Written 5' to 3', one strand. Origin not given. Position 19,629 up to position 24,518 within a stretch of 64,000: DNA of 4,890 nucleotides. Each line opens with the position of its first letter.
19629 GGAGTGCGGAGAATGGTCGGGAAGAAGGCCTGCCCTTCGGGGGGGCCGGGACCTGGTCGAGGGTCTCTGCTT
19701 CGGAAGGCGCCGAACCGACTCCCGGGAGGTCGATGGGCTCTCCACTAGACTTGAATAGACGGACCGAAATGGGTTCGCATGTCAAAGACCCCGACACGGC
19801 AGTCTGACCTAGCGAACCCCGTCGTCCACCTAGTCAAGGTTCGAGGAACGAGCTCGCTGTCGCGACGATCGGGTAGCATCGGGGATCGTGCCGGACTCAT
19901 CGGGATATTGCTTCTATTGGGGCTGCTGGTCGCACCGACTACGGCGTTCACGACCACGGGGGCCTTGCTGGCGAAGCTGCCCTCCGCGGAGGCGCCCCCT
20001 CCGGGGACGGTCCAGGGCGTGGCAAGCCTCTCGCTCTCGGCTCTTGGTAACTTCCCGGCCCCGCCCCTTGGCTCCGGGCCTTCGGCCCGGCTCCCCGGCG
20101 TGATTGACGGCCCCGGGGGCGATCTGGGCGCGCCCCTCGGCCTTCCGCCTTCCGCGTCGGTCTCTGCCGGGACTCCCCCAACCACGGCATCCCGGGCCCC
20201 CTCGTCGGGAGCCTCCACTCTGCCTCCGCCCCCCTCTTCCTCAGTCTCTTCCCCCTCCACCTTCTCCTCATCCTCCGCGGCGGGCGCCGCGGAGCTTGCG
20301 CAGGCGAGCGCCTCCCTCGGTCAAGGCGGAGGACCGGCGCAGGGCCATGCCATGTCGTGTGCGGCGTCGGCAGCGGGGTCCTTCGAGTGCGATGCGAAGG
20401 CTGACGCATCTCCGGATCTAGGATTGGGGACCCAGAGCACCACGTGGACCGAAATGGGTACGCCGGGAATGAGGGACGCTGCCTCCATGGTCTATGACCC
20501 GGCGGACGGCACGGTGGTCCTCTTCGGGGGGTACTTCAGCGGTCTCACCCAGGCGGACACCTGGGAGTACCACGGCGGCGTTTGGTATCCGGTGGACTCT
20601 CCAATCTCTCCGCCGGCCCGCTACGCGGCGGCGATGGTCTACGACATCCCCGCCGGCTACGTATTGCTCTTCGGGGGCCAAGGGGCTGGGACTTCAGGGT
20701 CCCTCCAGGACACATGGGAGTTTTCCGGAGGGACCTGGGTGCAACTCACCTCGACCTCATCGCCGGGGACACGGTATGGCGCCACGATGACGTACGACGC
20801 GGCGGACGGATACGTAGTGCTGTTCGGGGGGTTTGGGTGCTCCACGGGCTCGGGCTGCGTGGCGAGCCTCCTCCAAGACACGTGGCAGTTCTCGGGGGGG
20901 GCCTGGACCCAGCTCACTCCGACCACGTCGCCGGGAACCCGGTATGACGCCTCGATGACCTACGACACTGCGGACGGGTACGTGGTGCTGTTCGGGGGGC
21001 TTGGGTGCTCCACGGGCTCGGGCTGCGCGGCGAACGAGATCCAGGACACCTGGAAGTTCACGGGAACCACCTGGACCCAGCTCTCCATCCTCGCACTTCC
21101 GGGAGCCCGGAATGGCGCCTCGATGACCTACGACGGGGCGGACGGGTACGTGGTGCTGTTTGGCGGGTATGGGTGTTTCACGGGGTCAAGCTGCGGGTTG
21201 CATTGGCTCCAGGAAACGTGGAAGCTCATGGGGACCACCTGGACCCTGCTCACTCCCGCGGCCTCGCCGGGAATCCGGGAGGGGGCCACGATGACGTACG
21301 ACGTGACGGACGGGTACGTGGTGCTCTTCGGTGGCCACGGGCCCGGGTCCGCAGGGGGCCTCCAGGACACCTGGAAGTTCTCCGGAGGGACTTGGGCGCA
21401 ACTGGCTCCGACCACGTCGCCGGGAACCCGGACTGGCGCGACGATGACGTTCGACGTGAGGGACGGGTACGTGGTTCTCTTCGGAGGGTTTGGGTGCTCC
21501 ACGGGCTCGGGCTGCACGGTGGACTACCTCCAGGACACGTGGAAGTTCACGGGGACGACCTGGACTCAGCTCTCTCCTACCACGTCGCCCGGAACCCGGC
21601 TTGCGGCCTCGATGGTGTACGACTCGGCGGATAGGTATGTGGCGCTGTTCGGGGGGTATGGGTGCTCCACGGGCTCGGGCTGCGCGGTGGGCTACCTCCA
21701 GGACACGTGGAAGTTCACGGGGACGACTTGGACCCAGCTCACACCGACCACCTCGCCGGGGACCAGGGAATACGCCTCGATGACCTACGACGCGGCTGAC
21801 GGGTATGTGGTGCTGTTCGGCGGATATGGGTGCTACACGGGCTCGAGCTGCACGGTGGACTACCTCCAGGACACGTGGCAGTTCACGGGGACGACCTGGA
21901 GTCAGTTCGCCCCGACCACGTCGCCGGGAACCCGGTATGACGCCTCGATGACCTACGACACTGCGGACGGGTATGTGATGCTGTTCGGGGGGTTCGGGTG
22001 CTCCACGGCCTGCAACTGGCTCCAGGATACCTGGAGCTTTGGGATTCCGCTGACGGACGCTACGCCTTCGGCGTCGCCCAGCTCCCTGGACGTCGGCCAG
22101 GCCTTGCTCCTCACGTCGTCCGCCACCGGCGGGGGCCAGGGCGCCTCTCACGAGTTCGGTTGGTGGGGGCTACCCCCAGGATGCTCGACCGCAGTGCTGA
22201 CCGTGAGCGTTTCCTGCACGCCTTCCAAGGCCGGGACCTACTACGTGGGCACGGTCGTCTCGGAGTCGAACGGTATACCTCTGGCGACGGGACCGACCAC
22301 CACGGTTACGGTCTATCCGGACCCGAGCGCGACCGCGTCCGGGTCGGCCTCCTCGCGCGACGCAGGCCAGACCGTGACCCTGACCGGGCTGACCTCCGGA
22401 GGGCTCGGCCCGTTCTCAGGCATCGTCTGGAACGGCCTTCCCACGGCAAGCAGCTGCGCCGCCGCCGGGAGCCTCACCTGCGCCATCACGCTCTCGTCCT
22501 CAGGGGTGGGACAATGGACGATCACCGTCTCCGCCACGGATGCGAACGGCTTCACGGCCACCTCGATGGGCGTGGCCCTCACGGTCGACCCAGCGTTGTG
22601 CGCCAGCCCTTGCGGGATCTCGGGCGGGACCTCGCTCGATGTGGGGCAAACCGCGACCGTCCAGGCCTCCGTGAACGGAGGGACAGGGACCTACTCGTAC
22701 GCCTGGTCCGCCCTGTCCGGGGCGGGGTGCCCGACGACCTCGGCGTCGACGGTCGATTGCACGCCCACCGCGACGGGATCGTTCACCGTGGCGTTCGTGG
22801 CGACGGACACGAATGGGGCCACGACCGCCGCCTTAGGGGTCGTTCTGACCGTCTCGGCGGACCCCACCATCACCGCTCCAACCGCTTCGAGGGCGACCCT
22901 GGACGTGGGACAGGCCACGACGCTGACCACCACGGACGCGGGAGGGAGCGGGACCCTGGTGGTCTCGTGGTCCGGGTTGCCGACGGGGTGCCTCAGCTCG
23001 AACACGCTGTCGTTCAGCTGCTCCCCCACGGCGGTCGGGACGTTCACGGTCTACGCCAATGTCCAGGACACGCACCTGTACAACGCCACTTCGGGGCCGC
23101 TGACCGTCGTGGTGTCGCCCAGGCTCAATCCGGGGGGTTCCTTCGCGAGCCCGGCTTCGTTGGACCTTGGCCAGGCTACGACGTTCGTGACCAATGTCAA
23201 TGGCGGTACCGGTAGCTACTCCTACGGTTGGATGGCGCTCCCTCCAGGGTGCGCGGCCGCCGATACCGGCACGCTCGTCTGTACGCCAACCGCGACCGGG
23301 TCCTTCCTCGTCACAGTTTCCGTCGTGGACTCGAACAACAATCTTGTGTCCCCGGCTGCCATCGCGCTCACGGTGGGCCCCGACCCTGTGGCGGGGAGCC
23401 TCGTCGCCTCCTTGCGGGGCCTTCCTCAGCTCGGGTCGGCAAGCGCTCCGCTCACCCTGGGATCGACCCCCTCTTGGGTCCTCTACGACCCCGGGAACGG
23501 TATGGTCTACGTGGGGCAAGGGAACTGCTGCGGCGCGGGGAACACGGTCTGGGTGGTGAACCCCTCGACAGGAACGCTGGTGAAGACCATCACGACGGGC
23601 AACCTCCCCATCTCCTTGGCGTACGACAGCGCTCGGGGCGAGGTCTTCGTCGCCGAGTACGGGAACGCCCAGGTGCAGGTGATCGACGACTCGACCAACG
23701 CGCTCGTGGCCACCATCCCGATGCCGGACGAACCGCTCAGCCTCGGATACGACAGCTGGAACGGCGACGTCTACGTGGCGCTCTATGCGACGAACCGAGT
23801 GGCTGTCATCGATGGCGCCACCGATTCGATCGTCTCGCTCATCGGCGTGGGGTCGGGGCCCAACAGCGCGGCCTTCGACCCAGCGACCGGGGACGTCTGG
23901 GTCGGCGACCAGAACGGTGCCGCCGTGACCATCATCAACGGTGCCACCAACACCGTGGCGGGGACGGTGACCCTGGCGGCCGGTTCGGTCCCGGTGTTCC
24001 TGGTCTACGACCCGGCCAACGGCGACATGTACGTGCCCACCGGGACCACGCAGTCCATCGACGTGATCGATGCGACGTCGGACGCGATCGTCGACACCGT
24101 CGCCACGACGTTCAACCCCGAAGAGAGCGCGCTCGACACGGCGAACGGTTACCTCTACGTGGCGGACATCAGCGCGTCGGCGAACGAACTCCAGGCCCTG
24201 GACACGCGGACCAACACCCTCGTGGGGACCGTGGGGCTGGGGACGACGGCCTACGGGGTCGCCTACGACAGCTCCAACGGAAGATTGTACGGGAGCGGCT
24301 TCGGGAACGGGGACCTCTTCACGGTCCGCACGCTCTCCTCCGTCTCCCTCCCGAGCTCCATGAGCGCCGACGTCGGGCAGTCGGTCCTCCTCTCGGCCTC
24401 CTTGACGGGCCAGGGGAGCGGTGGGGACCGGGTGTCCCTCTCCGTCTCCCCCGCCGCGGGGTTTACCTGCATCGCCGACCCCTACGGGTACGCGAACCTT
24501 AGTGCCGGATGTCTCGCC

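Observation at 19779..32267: A 4162-aa membrane-anchored mosaic surface protein combining 10 Kelch blades, an embedded YVTN propeller and about 34 Ig-like domains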

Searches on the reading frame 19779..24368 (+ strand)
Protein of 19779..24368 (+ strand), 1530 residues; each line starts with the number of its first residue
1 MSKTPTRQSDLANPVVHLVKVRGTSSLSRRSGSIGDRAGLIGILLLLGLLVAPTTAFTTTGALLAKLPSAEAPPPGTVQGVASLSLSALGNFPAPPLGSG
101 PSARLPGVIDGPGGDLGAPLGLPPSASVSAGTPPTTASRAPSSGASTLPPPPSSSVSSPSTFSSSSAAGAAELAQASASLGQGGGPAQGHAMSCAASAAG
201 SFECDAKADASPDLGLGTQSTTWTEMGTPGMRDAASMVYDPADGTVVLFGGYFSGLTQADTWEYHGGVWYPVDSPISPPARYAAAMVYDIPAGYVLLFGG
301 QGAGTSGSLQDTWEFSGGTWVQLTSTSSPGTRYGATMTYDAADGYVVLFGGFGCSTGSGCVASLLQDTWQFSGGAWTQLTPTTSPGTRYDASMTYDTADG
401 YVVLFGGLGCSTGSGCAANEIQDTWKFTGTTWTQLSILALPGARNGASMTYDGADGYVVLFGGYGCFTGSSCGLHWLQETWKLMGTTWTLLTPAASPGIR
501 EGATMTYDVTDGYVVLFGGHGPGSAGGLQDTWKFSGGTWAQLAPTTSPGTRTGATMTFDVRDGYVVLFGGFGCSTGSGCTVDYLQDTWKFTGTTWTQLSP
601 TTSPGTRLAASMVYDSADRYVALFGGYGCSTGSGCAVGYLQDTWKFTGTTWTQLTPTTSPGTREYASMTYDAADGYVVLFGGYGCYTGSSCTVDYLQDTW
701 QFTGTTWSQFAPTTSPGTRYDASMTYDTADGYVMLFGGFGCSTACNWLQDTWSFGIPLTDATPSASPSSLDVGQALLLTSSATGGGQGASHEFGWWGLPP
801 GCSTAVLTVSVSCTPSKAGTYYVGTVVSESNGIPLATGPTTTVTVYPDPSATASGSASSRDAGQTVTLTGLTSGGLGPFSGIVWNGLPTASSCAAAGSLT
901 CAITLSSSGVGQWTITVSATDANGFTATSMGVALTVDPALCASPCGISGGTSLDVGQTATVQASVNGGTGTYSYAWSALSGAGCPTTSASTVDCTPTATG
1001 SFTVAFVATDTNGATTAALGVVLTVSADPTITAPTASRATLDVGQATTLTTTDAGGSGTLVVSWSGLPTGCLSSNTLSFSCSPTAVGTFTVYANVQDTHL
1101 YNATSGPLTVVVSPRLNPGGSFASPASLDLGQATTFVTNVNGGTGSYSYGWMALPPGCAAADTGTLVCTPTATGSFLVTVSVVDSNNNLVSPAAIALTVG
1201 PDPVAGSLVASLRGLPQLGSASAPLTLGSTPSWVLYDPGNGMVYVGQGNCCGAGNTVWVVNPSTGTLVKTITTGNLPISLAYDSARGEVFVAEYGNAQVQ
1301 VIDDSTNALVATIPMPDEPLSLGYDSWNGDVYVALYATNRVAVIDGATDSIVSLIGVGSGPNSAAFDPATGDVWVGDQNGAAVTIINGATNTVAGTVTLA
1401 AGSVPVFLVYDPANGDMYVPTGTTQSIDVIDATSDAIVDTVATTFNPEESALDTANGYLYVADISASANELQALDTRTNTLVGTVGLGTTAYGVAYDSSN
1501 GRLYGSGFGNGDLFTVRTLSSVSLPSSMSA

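Call 13: find_homologous_proteins(query=window:19779-24368:+, max_evalue=1e-10)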
Query window:19779-24368:+ (1530 aa): 1260 proteins with E <= 1e-10 among 8000 candidates; the best 120 are listed.
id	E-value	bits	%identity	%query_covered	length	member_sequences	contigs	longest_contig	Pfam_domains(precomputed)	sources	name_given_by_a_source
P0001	0.0e+0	1308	39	63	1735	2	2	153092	PF24681.2,PF13415.13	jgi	jgi:hypothetical protein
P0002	0.0e+0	1298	41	64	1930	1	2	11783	PF24681.2,PF13415.13,PF24981.2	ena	-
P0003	0.0e+0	1188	54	35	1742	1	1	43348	PF24681.2,PF24981.2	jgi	jgi:hypothetical protein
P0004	1.1e-272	926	46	32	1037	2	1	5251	PF13418.13,PF24681.2,PF13415.13,PF24981.2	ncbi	-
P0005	2.3e-237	809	30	39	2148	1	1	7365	PF07646.22,PF13418.13,PF22352.3,PF00801.27,PF24681.2,PF13854.13,PF17963.8,PF13415.13,PF24981.2,PF01344.32,PF18911.7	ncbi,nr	ncbi:MAG: PKD domain-containing protein, partial [Candidatus Wallbacteria bacterium]|nr:PKD domain-c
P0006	3.1e-233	796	47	16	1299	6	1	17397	PF24681.2,PF13415.13,PF24981.2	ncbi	-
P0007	7.0e-224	765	31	35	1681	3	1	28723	PF07646.22,PF13418.13,PF13964.13,PF24681.2,PF13854.13,PF13415.13,PF24981.2,PF01344.32,PF25210.2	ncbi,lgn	ncbi:MAG: kelch repeat-containing protein [Thermoplasmata archaeon]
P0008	1.8e-220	753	39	37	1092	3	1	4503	PF13418.13,PF24681.2,PF13415.13,PF24981.2,PF01344.32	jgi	-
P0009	1.4e-212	727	38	40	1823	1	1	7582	PF13418.13,PF24681.2,PF13854.13,PF13415.13,PF24981.2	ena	-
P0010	1.3e-209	717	35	53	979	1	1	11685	PF13418.13,PF00801.27,PF24681.2,PF13415.13,PF24981.2,PF05345.19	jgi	jgi:hypothetical protein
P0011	7.1e-206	705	43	35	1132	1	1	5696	PF13418.13,PF24681.2,PF13415.13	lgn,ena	-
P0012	1.9e-204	700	36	68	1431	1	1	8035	PF13418.13,PF00801.27,PF24681.2,PF13415.13,PF24981.2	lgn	-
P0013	4.4e-204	699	37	68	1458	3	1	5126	PF24681.2,PF13415.13,PF24981.2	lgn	-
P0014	1.1e-188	648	43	35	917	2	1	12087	PF13418.13,PF24681.2,PF13415.13,PF24981.2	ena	-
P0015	1.5e-188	647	37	64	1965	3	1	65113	PF13418.13,PF00801.27,PF24681.2,PF13415.13,PF24981.2,PF18911.7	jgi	jgi:hypothetical protein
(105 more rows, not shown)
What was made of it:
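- On Thermoplasmata Kelch-PKD-TM surface protein family (unnamed; defined here from alignment A1): E-values are 0 to top family members (call 13).
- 1260 hits at E<=1e-10 to aa 1-1530, many named kelch or PKD proteins of Thermoplasmata archaea (call 13).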

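Call 22: find_encoding_contigs(protein=P0001, flank=10000, max_places=2)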
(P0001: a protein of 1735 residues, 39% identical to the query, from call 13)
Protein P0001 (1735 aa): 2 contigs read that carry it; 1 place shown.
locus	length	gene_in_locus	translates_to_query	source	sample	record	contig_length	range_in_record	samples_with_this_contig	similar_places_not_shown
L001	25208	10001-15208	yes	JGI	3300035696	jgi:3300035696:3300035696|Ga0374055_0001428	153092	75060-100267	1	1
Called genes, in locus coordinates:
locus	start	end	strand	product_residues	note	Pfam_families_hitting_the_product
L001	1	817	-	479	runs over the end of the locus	-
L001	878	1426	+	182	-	PF01870:Hjc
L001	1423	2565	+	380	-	PF00108:Thiolase_N, PF02803:Thiolase_C (weak), PF22691:Thiolase_C_1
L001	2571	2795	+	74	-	-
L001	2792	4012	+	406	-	PF00809:Pterin_bind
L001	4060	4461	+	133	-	PF01451:LMWPc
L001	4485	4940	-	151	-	PF01998:DUF131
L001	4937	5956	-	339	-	PF01866:Diphthamide_syn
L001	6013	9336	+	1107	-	PF03833:PolC_DP2_N, PF24844:PolC_DP2_central, PF24846:PolC_DP2_cat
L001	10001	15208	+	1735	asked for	PF13415:Beta-prop_FBX42 (weak), PF24681:Kelch_KLHDC2_KLHL20_DRC7, PF13415:Beta-prop_FBX42 (weak), PF24681:Kelch_KLHDC2_KLHL20_DRC7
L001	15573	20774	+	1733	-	-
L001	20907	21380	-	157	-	PF01161:PBP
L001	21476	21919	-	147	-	-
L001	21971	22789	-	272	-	PF08241:Methyltransf_11, PF08242:Methyltransf_12, PF13649:Methyltransf_25, PF13847:Methyltransf_31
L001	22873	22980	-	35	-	-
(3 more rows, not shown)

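Call 23: find_encoding_contigs(protein=P0003, flank=10000, max_places=2)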
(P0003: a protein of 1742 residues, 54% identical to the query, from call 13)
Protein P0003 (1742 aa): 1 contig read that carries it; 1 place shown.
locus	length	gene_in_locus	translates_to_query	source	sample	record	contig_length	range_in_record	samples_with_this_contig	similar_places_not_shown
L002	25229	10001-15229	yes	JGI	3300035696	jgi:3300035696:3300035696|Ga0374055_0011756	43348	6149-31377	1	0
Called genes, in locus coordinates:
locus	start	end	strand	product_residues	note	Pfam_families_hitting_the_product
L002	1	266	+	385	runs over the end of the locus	-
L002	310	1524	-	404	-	PF12679:ABC2_membrane_2, PF12698:ABC2_membrane_3, PF01061:ABC2_membrane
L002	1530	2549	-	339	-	PF00005:ABC_tran, PF13304:AAA_21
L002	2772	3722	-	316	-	-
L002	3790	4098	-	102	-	-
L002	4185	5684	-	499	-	PF13431:TPR_17 (faint), PF07705:CARDB (weak), PF05763:DUF835 (weak)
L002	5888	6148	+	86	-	PF01037:AsnC_trans_reg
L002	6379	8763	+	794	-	PF13191:AAA_16, PF05729:NACHT (faint), PF13401:AAA_22 (weak), PF13424:TPR_12 (faint)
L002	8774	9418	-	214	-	PF27257:HI_0787_N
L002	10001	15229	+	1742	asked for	PF24681:Kelch_KLHDC2_KLHL20_DRC7, PF24981:Beta-prop_ATRN-LZTR1, PF24681:Kelch_KLHDC2_KLHL20_DRC7, PF24981:Beta-prop_ATRN-LZTR1 (weak), PF24681:Kelch_KLHDC2_KLHL20_DRC7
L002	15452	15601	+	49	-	-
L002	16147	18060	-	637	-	PF17884:DUF5591, PF01472:PUA (faint)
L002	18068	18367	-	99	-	-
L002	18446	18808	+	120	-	PF17135:Ribosomal_L18 (weak), PF00828:Ribosomal_L27A (weak)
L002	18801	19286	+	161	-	PF00572:Ribosomal_L13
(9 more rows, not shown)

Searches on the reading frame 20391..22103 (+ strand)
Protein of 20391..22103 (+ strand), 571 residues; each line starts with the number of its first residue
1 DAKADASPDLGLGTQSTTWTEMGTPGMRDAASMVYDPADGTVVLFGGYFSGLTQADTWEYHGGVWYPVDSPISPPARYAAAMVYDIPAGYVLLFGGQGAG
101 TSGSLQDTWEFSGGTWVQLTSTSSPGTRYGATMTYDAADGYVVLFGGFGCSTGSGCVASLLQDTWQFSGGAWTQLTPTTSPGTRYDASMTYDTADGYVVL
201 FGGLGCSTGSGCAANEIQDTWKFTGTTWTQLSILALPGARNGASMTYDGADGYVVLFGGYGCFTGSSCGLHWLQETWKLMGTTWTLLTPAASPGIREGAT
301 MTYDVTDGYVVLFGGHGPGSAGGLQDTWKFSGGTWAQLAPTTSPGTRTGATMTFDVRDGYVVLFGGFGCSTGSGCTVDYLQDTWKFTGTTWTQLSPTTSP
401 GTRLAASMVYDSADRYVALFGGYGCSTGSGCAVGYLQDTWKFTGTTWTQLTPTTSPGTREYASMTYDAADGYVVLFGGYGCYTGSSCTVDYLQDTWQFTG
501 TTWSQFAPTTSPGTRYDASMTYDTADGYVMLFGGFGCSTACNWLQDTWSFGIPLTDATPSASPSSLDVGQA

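Call 43: predict_structure(alignment_id=A1)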
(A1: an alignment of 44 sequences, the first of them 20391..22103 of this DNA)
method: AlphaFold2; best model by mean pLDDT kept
length: 571 residues; sequences in the alignment: 44
mean_pLDDT: 84.2   pTM: 0.69
mean pLDDT of the five models: 84.2, 82.3, 81.7, 80.6, 74.5
residues with pLDDT >= 90: 311; 70-90: 159; 50-70: 69; < 50: 32
segments of 3 or more residues with pLDDT < 50: 1-14, 555-571
pLDDT, mean of each block of 10 residues (from residue 1): 37 64 79 91 91 89 80 92 96 91 86 95 94 96 94 67 97 97 96 95 79 81 97 88 86 87 64 86 82 75 82 81 84 78 93 95 91 74 95 96 94 96 76 84 96 94 91 94 63 93 92 87 75 79 79 50 35 32
secondary structure, 60 per line:
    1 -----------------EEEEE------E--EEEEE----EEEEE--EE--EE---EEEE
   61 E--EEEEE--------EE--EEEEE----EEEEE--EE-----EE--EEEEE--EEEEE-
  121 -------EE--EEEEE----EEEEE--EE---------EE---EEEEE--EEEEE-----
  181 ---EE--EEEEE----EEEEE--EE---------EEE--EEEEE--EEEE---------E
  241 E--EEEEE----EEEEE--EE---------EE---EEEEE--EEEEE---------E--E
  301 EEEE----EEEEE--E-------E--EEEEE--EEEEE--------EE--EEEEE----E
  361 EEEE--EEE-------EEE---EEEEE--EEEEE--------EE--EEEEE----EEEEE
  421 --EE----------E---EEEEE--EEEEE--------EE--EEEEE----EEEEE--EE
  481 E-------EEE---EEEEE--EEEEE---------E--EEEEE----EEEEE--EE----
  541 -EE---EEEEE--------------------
elements in order: E18-22 E32-36 E41-45 E57-61 E64-68 E81-85 E90-94 E108-112 E115-119 E132-136 E141-145 E164-168 E171-175 E188-192 E197-201 E215-217 E220-224 E227-230 E244-248 E253-257 E276-280 E283-287 E300-304 E309-313 E327-331 E334-338 E351-355 E360-364 E367-369 E377-379 E383-387 E390-394 E407-411 E416-420 E439-443 E446-450 E463-467 E472-476 E479-481 E489-491 E495-499 E502-506 E519-523 E528-532 E547-551
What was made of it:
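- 20439..22064 (+): Ten Kelch blades (aa 221-762). Seven carry a small Cys-Cys loop (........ type). AF2 model: pLDDT 84, pTM 0.69, regular 4-stranded blades (call 43).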

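Call 47: fold_search(model_id=the predicted structure, library=pdb)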
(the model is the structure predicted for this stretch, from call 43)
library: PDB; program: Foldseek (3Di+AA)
matches with E <= 10: 783; with E <= 0.001: 455
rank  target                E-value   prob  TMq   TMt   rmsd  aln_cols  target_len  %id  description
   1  8glv_DA               1.4e-18  1.00  0.28  0.04  31.2       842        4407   15  96-nm repeat unit of doublet microtubules from Chlamydomonas reinhardtii flagella (released 2023-05-31)
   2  9d8p_A                2.9e-14  1.00  0.37  0.55  10.8       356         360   19  Focused map of Cryo-EM structure of Ubiquitin C-degron bound to KLHDC10-EloB/C (released 2024-11-20)
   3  8ebl_A                3.1e-14  1.00  0.39  0.65   9.6       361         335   19  Structure of KLHDC2 substrate binding domain bound to C-degron from EPHB2 (released 2023-02-22)
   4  8ebm_B                1.0e-13  1.00  0.39  0.65   9.7       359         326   19  Structure of KLHDC2 substrate binding domain bound to KLHDC2's C-degron mimic (released 2023-02-22)
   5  9d1i_A                1.1e-13  1.00  0.40  0.60   9.1       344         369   20  Structure of Ubiquitin bound to KLHDC3-EloB/C (released 2024-11-20)
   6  8ebl_B                1.3e-13  1.00  0.39  0.65   9.5       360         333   19  Structure of KLHDC2 substrate binding domain bound to C-degron from EPHB2 (released 2023-02-22)
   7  9mf0_D                1.3e-13  1.00  0.25  0.42  15.2       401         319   14  Crystal structure of KRAS(GDP) bound to LZTR1(Kelch domain) (released 2025-09-10)
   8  9mez_J                1.4e-13  1.00  0.26  0.44  15.1       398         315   14  Crystal structure of MRAS(GDP) bound to LZTR1(Kelch domain) (released 2025-09-10)
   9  8sgf_A                1.7e-13  1.00  0.39  0.66   9.3       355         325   18  KLHDC2 Kelch Domain with KLHDC2 c-terminal peptide bound (released 2024-01-03)
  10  6do3_A                1.7e-13  1.00  0.40  0.69   9.2       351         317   19  KLHDC2 ubiquitin ligase in complex with SelK C-end degron (released 2018-12-19)
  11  8sgf_B                1.8e-13  1.00  0.25  0.42  16.1       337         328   19  KLHDC2 Kelch Domain with KLHDC2 c-terminal peptide bound (released 2024-01-03)
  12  8sge_B                2.1e-13  1.00  0.39  0.67   9.5       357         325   19  KLHDC2 Kelch Domain with ligand KDRLKZ-1 (released 2024-01-03)
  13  8uxs_A                2.1e-13  1.00  0.40  0.68   9.2       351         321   18  KLHDC2 ubiquitin ligase in complex with a novel small-molecule (released 2024-07-10)
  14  8sge_A                2.3e-13  1.00  0.40  0.67   9.5       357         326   19  KLHDC2 Kelch Domain with ligand KDRLKZ-1 (released 2024-01-03)
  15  9mez_D                2.3e-13  1.00  0.25  0.42  15.2       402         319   14  Crystal structure of MRAS(GDP) bound to LZTR1(Kelch domain) (released 2025-09-10)
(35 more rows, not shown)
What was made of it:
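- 20439..22064 (+): Best PDB fold matches are 6-bladed Kelch domains KLHDC2 and KLHL12 (call 47).
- On Kelch-repeat beta-propeller proteins (Pfam Kelch_3, Kelch_4, Beta-prop_ATRN-LZTR1): Fold matches to 6-bladed Kelch domains give TM 0.7 on the target (calls 43, 47).
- Kelch AF2 model pLDDT 84 with Kelch PDB matches (calls 43, 47). The best structural matches are peptide- and protein-binding Kelch domains (call 47).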
